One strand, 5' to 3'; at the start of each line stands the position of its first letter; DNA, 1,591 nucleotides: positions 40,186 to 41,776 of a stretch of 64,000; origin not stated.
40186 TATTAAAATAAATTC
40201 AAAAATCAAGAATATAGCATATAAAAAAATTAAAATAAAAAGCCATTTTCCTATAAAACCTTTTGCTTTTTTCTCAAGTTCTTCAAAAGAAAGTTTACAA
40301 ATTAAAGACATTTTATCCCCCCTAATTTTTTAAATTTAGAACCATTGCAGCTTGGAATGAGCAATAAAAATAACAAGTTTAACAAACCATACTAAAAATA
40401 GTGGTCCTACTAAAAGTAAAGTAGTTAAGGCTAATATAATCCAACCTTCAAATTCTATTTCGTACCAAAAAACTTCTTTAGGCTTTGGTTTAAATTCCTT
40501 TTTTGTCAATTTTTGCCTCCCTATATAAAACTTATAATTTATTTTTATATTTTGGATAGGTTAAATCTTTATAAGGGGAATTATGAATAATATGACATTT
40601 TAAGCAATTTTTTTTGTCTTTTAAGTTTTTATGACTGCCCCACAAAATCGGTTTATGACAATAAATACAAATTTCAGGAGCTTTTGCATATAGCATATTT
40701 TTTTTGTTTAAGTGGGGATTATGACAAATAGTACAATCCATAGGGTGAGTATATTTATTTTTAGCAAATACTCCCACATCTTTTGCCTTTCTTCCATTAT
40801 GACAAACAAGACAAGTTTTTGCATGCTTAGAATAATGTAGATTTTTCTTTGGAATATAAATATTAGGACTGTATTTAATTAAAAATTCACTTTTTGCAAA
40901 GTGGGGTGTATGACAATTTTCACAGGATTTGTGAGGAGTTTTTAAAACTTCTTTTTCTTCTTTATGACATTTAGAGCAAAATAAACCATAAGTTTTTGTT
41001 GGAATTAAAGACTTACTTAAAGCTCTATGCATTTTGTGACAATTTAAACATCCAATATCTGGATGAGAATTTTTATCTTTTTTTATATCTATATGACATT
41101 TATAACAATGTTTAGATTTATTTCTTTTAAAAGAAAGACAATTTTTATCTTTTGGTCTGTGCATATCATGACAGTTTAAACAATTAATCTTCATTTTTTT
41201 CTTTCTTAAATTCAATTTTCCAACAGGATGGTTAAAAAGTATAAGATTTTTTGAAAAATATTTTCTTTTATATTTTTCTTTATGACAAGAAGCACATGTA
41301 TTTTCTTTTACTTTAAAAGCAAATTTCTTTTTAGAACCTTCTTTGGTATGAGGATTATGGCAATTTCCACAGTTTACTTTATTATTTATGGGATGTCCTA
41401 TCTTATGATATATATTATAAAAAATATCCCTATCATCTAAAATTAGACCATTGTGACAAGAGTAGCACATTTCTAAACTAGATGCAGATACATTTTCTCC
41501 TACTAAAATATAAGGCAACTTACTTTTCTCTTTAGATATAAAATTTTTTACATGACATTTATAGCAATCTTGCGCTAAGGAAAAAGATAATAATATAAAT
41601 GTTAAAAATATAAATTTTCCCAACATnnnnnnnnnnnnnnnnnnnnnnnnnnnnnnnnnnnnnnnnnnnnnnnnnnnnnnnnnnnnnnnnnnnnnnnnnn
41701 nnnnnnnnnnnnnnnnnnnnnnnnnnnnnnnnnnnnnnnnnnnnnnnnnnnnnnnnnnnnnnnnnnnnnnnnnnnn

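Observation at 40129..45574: Eight-gene multiheme cytochrome / cytochrome b / NHL-propeller operon that matches no named respiratory module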

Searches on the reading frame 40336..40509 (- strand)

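Call 3: search_protein_families(library=pfam, proteins=[window:40336-40509:-], max_evalue=0.1)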
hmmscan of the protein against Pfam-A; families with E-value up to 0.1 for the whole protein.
window:40336-40509:- (57 aa): 1 family
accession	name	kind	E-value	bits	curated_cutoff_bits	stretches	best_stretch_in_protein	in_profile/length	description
PF24673.1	Blr_divisome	-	0.03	14.3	27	1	18-34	5-21/41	Divisome-associated membrane protein Blr family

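Call 4: search_protein_families(library=ncbifam, proteins=[window:40336-40509:-], max_evalue=0.1)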
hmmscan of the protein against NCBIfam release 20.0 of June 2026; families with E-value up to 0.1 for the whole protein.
window:40336-40509:- (57 aa): 1 family
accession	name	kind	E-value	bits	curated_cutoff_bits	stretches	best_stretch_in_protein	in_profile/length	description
NF033231.1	small_Blr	equivalog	0.048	13.2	40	1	18-34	4-20/40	division septum protein Blr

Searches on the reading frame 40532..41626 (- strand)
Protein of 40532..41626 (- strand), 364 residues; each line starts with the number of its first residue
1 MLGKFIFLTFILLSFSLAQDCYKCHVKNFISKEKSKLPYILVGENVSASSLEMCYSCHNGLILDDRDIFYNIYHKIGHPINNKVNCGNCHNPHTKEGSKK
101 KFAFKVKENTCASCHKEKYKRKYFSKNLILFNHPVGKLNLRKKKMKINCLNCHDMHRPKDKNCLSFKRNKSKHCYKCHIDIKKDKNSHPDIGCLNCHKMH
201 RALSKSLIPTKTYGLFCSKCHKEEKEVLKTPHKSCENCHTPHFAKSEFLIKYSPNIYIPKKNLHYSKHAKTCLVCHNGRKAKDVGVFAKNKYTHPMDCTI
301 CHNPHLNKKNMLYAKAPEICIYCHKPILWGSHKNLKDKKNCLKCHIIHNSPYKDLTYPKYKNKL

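Call 3: search_protein_families(library=pfam, proteins=[window:40532-41626:-], max_evalue=0.1)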
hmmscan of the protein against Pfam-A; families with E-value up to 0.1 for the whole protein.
window:40532-41626:- (364 aa): 6 families
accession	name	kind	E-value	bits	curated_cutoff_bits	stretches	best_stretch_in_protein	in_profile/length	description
PF09699.15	Paired_CXXCH_1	-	2.5e-31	107.5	20.6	7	297-325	8-37/41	Doubled CXXCH motif (Paired_CXXCH_1)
PF14522.11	Cytochrome_C7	-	2.6e-16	59.6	24.8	4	78-154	8-67/67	Cytochrome c7 and related cytochrome c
PF14537.11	Cytochrom_c3_2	-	2.1e-12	47.8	25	2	81-178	4-78/79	Cytochrome c3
PF22113.1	Mtrc-MtrF_II-IV_dom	-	6.3e-12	45.8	30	3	17-96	80-169/176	Outer membrane cytochrome MtrC/MtrF-like, domains II/IV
PF02085.21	Cytochrom_CIII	-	4.5e-06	27.4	22.9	1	217-302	33-101/101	Class III cytochrome C family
PF22678.1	Cytochrom_c_NrfB-like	-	1.4e-05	25.9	27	1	21-114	1-89/89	Cytochrome c-type protein NrfB-like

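Call 4: search_protein_families(library=ncbifam, proteins=[window:40532-41626:-], max_evalue=0.1)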
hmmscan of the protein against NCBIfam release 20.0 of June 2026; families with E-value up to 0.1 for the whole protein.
window:40532-41626:- (364 aa): 7 families
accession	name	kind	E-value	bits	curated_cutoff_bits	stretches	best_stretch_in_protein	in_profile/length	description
TIGR03508.1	decahem_SO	subfamily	1.5e-24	86.9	192.2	3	143-252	91-209/258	DmsE family decaheme c-type cytochrome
TIGR01905.1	paired_CXXCH_1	subfamily_domain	8.1e-24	83.3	25.2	5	297-325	8-37/41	doubled CXXCH domain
NF041028.1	decahem_GSU2203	exception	1.2e-22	80.5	325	3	231-351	66-187/317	GSU2203 family decaheme c-type cytochrome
NF008659.0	PRK11659.1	equivalog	5e-07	29.6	184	3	52-127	111-179/188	cytochrome c nitrite reductase pentaheme subunit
NF045713.1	CxxCH_16_HmcA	equivalog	6.1e-06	25.1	400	0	20-201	113-256/541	sulfate respiration complex hexadecaheme cytochrome HmcA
TIGR03146.1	cyt_nit_nrfB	equivalog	2.7e-05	24.5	166.6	0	185-325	6-142/145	cytochrome c nitrite reductase pentaheme subunit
TIGR03153.1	cytochr_NrfH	equivalog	0.0093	16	134.2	0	256-315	15-71/138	cytochrome c nitrite reductase small subunit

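Call 63: search_solved_structures(query=window:40532-41626:-, max_evalue=0.1)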
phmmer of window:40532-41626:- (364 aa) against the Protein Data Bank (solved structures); distinct sequences matched with E-value up to 0.1: 7.
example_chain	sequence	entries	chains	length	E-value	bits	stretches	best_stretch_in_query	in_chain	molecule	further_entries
1fs9_A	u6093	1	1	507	0.00087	22.1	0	77-120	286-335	CYTOCHROME C NITRITE REDUCTASE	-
2ozy_A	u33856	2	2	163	0.0018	21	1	81-189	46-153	Cytochrome c-type protein nrfB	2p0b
1fs7_A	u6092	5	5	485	0.0018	21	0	79-120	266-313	CYTOCHROME C NITRITE REDUCTASE | Cytochrome c-552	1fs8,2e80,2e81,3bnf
1qdb_A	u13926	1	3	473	0.0023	20.7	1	82-118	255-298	CYTOCHROME C NITRITE REDUCTASE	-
3bng_A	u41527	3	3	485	0.0054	19.5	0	79-120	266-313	Cytochrome c-552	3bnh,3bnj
8rv0_Y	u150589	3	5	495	0.006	19.3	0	173-232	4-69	Octaheme cytochrome c nitrite reductase | Octaheme nitrite c cytochrome c reductase | Octaheme nitrite reductase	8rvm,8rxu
28pb_A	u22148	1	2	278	0.02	17.6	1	110-226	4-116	Cytochrome c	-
